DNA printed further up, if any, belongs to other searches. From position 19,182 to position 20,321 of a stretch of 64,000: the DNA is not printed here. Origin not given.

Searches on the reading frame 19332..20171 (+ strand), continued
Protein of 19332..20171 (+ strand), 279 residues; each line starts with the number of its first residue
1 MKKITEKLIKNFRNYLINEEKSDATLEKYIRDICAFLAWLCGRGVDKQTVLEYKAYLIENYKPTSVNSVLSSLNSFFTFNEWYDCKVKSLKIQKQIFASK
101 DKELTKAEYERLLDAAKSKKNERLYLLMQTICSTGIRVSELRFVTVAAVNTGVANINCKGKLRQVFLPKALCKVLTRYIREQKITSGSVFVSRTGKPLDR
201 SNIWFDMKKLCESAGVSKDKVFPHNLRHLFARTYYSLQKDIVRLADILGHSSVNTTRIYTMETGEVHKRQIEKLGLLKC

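Call 72: search_solved_structures(query=window:19332-20168:+, max_evalue=0.00001, show_alignments=1)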
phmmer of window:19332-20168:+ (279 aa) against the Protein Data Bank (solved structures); distinct sequences matched with E-value up to 0.00001: 6.
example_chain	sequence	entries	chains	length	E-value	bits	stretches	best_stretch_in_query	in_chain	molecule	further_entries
4a8e_A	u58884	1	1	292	1.5e-22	83.5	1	3-276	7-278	PROBABLE TYROSINE RECOMBINASE XERC-LIKE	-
1a0p_A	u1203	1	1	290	1e-18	71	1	18-264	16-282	SITE-SPECIFIC RECOMBINASE XERD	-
5hxy_A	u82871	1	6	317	5.3e-18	68.6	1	5-261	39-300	Tyrosine recombinase XerA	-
5dcf_A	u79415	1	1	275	8.4e-14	54.9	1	102-265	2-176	Tyrosine recombinase XerD,DNA translocase FtsK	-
5jjv_A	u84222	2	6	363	1.8e-11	47.2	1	117-261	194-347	Tyrosine recombinase XerH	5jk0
9i5v_14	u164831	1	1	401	8.9e-10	41.7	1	122-263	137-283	Ribosome-associated translation inhibitor RaiA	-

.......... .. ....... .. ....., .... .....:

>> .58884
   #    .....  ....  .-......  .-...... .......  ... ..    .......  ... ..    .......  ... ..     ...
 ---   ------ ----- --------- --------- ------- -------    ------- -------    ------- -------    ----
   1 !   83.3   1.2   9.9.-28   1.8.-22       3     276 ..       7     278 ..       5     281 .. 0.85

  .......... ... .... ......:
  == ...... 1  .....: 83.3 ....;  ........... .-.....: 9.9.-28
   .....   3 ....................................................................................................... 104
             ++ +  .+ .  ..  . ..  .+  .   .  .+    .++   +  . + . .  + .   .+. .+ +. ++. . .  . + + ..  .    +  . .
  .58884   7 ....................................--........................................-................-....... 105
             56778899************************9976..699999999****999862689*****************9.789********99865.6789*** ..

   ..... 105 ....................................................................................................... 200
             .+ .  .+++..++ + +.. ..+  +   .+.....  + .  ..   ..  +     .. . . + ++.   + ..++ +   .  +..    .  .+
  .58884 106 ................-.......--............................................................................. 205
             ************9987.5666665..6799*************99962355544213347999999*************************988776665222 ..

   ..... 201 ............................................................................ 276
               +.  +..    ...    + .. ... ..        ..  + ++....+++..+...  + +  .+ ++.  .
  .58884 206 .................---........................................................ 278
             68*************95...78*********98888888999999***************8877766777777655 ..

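Call 84: search_dna_similar(query=window:19332-20168:+, collection=plasmids, mode=protein, max_rows=15, max_evalue=1e-20)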
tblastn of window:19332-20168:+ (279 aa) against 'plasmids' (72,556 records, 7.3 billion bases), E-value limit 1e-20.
Records with a match: 22; places in all: 22; records where one place covers at least 80% of the query: 22.
Best place of each record, by identity: <60% 22.
By first word of the organism name: Enterococcus 9; Mycoplasmopsis 3; Subdoligranulum 2; Clostridium 2; Monoglobus 1; Pusillibacter 1; Sebaldella 1; Streptococcus 1; Segatella 1; Ruminococcus 1.
By predicted mobility (MOB-suite, as given by PLSDB): non-mobilizable 18; conjugative 2; mobilizable 2.
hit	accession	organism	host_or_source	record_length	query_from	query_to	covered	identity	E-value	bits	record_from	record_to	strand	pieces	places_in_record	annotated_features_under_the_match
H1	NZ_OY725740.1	Monoglobus pectinilyticus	-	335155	9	277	96%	53.2%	9e-78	263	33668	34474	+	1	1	tyrosine-type recombinase/integrase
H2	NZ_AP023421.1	Pusillibacter faecalis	Homo sapiens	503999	4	277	98%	52.0%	7e-79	266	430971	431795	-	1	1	tyrosine-type recombinase/integrase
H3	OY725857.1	Subdoligranulum variabile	-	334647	4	277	98%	51.3%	2e-76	259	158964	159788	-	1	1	none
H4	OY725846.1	Subdoligranulum variabile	-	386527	4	277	98%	50.4%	2e-73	251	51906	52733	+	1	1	none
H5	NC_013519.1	Sebaldella termitidis ATCC 33386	-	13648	9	274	95%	36.4%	3e-44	166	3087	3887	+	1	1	tyrosine-type recombinase/integrase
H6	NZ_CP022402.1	Clostridium botulinum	soil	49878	21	265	88%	33.2%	4e-21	100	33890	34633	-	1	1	tyrosine-type recombinase/integrase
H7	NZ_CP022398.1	Clostridium botulinum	soil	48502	21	265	88%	33.2%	4e-21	100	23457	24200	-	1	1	tyrosine-type recombinase/integrase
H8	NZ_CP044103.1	Streptococcus dysgalactiae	Homo sapiens,clinical isolate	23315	9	274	95%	30.0%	1e-21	101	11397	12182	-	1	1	psrA: tyrosine-type DNA invertase PsrA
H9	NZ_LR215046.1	Mycoplasmopsis arginini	Mouse,brain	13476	9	274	95%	28.5%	3e-22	103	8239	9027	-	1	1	tyrosine-type recombinase/integrase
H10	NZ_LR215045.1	Mycoplasmopsis arginini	Mouse,brain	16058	9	274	95%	28.5%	3e-22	103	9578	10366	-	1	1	tyrosine-type recombinase/integrase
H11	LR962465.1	Enterococcus faecalis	-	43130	48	274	81%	33.3%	4e-22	103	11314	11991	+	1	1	record has no annotation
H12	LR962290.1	Enterococcus faecalis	-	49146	48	274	81%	33.3%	4e-22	103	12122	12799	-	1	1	record has no annotation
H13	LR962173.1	Enterococcus faecalis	-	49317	48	274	81%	33.3%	4e-22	103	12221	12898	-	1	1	record has no annotation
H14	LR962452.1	Enterococcus faecalis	-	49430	48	274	81%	33.3%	4e-22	103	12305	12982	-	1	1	record has no annotation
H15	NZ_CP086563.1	Enterococcus faecalis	mixed culture,rectal swab samples of pig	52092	48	274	81%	33.3%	4e-22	103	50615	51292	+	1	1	tyrosine-type recombinase/integrase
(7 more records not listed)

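Call 85: search_dna_similar(query=window:19332-20168:+, collection=phages, mode=protein, max_rows=10, max_evalue=1e-20)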
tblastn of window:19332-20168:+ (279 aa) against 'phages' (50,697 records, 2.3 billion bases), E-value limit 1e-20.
Records with a match: 3; places in all: 3; records where one place covers at least 80% of the query: 2.
Best place of each record, by identity: <60% 3.
By first word of the organism name: Bacteriophage 3.
By host as written in the record: - 3.
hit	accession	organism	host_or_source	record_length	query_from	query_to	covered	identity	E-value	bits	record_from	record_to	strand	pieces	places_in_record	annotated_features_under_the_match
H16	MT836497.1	Bacteriophage sp.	human fecal samples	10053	5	277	98%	46.4%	3e-65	226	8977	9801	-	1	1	record has no annotation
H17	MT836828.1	Bacteriophage sp.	human fecal samples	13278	10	259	90%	31.1%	1e-23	105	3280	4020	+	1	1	record has no annotation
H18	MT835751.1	Bacteriophage sp.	human fecal samples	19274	123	276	55%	39.4%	1e-24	108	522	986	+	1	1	record has no annotation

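Call 86: get_annotated_region(hit=H2, flank=2500)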
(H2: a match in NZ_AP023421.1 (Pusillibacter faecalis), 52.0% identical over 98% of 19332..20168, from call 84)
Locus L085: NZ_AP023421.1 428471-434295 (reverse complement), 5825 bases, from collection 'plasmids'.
description: Pusillibacter faecalis strain MM59 plasmid pMM59_01
organism: Pusillibacter faecalis (NCBI taxid 2714358)
taxonomy: Bacteria; Bacillota; Clostridia; Eubacteriales; Oscillospiraceae; Pusillibacter; Pusillibacter faecalis
host: -; source: Homo sapiens; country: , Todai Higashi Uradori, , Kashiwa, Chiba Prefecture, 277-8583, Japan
typing (MOB-suite, as given by PLSDB): conjugative; relaxase MOBQ,MOBV; mating-pair formation MPF_T
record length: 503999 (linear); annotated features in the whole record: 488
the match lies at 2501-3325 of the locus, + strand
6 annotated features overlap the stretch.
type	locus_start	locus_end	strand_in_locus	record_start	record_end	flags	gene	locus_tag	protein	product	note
CDS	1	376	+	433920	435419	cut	-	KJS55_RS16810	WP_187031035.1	Na(+)/glucose symporter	-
CDS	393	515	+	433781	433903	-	-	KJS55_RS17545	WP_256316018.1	hypothetical protein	-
CDS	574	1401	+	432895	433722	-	-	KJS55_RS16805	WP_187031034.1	carbon-nitrogen hydrolase family protein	-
CDS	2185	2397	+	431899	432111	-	-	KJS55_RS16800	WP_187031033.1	hypothetical protein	-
CDS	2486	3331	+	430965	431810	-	-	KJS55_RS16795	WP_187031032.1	tyrosine-type recombinase/integrase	GO:0015074 - DNA integration [Evidence IEA]; GO:0006310 - DNA recombination [Evidence IEA]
CDS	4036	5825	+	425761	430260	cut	-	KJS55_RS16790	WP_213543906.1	S-layer homology domain-containing protein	-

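Call 87: get_annotated_region(hit=H1, flank=2500)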
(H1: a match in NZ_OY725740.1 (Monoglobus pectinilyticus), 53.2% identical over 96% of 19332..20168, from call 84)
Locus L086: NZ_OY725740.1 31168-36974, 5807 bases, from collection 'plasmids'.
description: Monoglobus pectinilyticus strain Ruminococcaceae species TSDC17.2-1.2 plasmid 16, complete sequence
organism: Monoglobus pectinilyticus (NCBI taxid 1981510)
taxonomy: Bacteria; Bacillota; Clostridia; Monoglobales; Monoglobaceae; Monoglobus; Monoglobus pectinilyticus
host: -; source: -; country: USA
typing (MOB-suite, as given by PLSDB): non-mobilizable
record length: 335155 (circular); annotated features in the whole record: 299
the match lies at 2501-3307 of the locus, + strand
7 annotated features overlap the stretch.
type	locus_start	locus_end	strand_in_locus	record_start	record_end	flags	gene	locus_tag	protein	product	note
CDS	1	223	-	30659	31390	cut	-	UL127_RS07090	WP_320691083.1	ATP-binding cassette domain-containing protein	-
CDS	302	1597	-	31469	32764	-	-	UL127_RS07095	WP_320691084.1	cytochrome c biogenesis protein/redoxin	-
CDS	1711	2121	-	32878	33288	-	-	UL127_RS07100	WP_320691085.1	Rrf2 family transcriptional regulator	-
CDS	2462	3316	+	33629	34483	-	-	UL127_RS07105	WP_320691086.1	tyrosine-type recombinase/integrase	GO:0015074 - DNA integration [Evidence IEA]; GO:0006310 - DNA recombination [Evidence IEA]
CDS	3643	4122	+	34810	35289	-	-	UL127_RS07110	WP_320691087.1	hypothetical protein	-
CDS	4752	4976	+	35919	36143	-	-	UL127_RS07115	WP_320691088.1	hypothetical protein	-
CDS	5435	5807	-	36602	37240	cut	-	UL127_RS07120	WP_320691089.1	S-layer homology domain-containing protein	-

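Call 91: get_annotated_region(hit=H8, flank=3000)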
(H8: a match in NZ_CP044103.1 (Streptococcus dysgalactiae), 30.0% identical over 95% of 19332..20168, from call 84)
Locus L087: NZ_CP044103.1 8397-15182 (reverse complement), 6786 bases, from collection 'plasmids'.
description: Streptococcus dysgalactiae strain FDAARGOS_654 plasmid unnamed1
organism: Streptococcus dysgalactiae (NCBI taxid 1334)
taxonomy: Bacteria; Bacillota; Bacilli; Lactobacillales; Streptococcaceae; Streptococcus; Streptococcus dysgalactiae
host: -; source: Homo sapiens,clinical isolate; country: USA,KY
typing (MOB-suite, as given by PLSDB): non-mobilizable
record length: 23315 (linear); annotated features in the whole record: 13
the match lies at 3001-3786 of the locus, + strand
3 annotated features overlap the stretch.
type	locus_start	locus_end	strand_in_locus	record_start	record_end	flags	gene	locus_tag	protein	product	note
CDS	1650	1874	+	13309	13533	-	-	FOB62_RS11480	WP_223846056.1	hypothetical protein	-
CDS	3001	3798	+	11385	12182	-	psrA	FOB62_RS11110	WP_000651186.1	tyrosine-type DNA invertase PsrA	-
CDS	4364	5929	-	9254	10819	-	-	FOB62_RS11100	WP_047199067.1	restriction endonuclease subunit S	GO:0006304 - DNA modification [Evidence IEA]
